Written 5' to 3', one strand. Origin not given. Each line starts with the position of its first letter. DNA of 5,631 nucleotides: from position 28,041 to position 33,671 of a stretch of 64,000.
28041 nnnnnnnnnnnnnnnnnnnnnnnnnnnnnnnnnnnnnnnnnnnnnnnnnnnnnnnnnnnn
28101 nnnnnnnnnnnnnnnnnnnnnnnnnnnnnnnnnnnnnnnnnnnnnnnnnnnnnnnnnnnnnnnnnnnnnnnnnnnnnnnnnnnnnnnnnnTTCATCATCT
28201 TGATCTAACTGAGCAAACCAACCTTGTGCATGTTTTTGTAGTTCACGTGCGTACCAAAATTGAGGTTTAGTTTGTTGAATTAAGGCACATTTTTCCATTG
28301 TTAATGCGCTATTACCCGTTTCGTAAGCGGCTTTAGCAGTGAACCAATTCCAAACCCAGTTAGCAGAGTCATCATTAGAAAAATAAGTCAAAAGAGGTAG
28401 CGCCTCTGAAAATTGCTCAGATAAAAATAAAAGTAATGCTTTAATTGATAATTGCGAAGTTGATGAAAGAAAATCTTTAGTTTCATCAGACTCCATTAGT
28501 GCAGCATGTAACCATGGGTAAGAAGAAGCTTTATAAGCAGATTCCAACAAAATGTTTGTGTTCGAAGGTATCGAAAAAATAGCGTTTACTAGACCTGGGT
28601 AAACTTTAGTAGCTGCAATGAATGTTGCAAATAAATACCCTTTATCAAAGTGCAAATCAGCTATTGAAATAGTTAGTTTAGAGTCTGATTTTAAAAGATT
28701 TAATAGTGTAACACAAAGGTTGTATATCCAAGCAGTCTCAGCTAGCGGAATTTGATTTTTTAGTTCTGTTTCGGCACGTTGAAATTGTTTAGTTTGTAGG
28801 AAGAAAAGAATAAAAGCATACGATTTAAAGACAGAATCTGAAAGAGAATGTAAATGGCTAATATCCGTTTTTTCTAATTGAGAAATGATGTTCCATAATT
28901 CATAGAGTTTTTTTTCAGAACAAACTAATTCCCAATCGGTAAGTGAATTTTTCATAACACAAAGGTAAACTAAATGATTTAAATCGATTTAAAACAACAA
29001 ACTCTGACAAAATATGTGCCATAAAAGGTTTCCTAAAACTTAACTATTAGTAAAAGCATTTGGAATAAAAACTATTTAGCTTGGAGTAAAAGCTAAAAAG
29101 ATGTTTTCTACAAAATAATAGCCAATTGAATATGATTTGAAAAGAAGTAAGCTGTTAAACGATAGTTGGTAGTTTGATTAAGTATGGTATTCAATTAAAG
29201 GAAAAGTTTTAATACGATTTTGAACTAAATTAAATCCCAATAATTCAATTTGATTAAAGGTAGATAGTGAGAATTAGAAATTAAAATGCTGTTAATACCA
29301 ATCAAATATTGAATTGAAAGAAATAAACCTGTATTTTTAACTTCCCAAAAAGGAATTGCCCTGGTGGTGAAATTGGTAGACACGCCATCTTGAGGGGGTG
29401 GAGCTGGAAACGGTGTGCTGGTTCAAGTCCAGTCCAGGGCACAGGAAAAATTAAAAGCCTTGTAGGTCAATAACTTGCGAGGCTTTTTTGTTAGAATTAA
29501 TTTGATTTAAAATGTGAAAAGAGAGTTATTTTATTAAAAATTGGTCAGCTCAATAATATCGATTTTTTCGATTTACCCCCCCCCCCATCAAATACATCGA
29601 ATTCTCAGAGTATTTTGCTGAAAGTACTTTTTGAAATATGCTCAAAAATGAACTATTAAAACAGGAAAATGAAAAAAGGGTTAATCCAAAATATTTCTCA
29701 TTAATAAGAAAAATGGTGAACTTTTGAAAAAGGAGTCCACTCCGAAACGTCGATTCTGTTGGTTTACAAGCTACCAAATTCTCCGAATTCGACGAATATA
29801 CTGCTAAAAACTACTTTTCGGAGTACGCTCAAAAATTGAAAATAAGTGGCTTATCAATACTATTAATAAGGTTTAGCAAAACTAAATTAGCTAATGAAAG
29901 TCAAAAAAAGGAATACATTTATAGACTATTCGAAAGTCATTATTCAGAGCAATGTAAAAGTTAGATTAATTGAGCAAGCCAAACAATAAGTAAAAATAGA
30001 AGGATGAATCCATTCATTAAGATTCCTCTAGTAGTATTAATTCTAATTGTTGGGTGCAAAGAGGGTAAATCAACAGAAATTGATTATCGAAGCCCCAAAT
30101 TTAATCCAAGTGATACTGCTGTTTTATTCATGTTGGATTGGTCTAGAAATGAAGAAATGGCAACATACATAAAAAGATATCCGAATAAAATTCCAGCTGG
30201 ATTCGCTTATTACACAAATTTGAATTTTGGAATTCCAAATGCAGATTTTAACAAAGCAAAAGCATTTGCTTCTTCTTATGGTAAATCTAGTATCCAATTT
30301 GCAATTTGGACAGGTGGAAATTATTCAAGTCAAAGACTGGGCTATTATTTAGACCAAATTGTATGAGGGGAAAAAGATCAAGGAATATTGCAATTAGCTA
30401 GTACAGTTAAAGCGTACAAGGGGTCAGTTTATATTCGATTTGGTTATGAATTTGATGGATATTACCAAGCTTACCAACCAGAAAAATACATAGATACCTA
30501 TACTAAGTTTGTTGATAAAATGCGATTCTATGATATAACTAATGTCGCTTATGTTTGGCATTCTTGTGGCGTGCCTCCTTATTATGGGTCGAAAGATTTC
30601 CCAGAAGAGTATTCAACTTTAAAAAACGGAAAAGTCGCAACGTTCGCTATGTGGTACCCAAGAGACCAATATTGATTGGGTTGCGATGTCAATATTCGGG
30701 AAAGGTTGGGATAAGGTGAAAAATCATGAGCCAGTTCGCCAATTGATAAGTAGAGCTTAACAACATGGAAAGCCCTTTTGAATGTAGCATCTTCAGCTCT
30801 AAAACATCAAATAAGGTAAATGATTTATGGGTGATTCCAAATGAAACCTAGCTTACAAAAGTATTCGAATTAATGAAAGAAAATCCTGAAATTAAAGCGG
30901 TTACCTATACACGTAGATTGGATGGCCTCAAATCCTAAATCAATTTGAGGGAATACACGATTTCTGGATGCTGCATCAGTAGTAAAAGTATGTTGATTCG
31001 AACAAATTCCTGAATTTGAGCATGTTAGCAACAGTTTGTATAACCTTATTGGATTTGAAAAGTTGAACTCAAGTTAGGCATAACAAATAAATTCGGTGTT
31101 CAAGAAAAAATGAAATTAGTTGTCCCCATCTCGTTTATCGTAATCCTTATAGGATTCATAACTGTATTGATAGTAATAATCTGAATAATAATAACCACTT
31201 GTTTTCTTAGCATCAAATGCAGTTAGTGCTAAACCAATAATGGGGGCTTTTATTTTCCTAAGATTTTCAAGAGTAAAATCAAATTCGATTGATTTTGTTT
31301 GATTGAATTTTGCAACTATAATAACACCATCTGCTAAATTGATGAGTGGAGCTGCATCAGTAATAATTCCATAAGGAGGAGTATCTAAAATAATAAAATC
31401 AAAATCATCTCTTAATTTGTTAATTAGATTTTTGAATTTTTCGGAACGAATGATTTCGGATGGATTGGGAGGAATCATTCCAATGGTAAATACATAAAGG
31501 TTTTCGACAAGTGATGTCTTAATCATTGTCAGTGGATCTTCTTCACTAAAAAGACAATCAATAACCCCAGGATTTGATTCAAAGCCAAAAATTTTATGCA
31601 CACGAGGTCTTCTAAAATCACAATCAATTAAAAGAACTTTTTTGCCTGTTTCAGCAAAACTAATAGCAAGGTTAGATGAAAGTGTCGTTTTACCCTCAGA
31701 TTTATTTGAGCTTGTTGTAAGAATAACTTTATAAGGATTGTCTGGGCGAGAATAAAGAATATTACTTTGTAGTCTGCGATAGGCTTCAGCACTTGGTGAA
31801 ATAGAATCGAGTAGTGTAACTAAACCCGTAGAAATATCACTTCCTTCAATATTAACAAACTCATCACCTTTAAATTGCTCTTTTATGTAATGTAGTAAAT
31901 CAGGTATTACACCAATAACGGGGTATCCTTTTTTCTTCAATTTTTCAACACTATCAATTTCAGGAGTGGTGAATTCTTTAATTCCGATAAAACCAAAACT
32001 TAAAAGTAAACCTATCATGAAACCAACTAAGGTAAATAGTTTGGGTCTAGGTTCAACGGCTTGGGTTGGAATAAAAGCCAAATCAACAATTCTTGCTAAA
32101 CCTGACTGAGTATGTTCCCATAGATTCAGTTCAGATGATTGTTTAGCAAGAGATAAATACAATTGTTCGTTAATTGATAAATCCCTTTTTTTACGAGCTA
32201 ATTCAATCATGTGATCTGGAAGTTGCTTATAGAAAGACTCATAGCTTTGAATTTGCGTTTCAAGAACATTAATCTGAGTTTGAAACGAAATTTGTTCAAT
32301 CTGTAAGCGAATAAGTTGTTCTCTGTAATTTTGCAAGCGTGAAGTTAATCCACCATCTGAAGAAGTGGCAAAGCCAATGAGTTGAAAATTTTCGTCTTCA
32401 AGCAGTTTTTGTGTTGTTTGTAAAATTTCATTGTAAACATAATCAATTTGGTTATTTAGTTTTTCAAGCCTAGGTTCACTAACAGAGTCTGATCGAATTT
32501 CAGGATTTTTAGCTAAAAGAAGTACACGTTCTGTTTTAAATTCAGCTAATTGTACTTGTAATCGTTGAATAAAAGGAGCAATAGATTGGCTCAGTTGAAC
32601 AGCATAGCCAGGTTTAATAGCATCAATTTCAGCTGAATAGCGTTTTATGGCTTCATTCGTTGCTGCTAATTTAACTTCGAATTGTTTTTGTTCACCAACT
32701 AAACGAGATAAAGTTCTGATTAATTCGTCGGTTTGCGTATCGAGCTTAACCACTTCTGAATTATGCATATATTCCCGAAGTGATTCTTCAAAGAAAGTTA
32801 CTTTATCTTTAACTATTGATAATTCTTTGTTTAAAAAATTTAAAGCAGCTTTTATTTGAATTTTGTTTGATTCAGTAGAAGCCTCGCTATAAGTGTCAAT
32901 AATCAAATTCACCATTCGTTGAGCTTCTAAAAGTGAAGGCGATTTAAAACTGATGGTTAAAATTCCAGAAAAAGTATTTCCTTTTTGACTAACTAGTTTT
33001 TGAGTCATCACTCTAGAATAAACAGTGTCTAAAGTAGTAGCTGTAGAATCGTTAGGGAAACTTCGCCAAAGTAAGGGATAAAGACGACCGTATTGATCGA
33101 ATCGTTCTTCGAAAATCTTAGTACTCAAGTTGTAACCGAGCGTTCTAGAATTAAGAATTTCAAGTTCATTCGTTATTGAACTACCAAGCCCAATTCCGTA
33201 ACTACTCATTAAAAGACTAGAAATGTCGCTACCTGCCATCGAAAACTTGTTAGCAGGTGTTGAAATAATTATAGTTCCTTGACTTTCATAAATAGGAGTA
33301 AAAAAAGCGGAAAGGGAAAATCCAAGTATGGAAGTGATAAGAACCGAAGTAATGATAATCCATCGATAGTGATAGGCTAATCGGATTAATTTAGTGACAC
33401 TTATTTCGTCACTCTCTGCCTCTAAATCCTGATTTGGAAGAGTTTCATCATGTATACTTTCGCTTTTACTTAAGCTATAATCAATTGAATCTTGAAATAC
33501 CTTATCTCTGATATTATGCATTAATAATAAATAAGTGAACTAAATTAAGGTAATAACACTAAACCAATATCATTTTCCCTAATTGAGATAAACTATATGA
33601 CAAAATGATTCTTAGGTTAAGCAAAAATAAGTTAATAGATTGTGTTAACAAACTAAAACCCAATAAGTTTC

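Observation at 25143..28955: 1270-aa multidomain enzyme in the flagellin locus: helical/TPR region, FkbM methyltransferase, about 400 aa unassigned, GT2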

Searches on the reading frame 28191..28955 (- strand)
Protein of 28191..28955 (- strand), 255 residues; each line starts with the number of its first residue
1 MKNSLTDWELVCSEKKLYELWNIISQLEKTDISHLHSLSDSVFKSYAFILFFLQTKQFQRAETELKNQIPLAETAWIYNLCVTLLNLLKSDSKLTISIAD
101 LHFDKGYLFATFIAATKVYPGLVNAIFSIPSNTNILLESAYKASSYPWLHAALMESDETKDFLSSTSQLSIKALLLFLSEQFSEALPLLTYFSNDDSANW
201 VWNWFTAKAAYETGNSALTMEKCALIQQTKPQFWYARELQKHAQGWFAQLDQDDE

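Call 8: search_protein_families(library=pfam, proteins=[window:28206-28955:-], max_evalue=10)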
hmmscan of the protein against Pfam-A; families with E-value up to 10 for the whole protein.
window:28206-28955:- (250 aa): 0 families

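Call 92: search_solved_structures(query=window:28191-28955:-, max_evalue=10)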
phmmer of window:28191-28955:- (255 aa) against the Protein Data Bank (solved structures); distinct sequences matched with E-value up to 10: 1.
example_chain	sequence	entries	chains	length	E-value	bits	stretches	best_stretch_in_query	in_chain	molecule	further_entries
2l89_A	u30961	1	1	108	0.045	16.6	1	141-179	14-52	PWWP domain-containing protein 1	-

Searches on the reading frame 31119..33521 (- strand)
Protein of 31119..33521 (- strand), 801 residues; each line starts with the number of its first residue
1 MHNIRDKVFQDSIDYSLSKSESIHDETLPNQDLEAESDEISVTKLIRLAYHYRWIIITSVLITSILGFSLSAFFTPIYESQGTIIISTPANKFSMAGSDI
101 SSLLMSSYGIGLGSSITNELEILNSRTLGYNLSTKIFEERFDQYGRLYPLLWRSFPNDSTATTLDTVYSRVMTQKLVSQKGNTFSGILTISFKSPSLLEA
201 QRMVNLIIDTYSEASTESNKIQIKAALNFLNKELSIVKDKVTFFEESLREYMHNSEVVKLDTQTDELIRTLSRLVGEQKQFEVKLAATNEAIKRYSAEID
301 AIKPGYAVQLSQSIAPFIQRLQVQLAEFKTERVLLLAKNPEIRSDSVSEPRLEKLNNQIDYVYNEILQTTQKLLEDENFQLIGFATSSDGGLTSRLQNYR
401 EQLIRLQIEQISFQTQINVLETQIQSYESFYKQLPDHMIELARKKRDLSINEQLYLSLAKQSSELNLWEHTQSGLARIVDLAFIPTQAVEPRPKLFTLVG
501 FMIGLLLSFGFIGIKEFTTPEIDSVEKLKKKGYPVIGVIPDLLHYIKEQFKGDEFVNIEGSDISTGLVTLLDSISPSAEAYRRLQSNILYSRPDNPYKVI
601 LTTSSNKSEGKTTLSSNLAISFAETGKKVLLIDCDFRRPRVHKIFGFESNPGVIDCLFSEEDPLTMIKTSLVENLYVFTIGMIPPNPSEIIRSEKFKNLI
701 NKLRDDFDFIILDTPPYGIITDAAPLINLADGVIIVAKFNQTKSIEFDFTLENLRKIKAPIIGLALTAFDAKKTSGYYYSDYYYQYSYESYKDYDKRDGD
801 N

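Call 6: search_protein_families(library=pfam, proteins=[window:31119-33521:-], max_evalue=0.01)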
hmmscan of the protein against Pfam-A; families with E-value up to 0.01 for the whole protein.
window:31119-33521:- (801 aa): 9 families
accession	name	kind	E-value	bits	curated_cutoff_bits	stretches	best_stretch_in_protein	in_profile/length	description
PF13614.12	AAA_31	-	2.8e-14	53.9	27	1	609-741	13-151/177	AAA domain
PF13807.11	GNVR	-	4.4e-11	43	27.7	1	443-516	8-81/82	G-rich domain on putative tyrosine kinase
PF10609.15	ParA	-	7.3e-10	39.1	27.1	1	599-764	5-170/246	NUBPL iron-transfer P-loop NTPase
PF01656.29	CbiA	-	2.3e-09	37.7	25.4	1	608-743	9-54/125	CobQ/CobB/MinD/ParA nucleotide binding domain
PF02706.20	Wzz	-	1.1e-05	26.1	25.5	1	38-128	1-83/91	Chain length determinant protein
PF00142.24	Fer4_NifH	-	0.00015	21.8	25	1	610-661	12-63/271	4Fe-4S iron sulfur cluster binding proteins, NifH/frxC family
PF09140.17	MipZ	-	0.00028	20.7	20.7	1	606-715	9-108/262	ATPase MipZ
PF02374.21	ArsA_ATPase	-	0.0006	19.6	24.3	0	610-635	13-38/305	Anion-transporting ATPase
PF06564.18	CBP_BcsQ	-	0.0033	17.4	21.3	0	609-740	13-148/234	Cellulose biosynthesis protein BcsQ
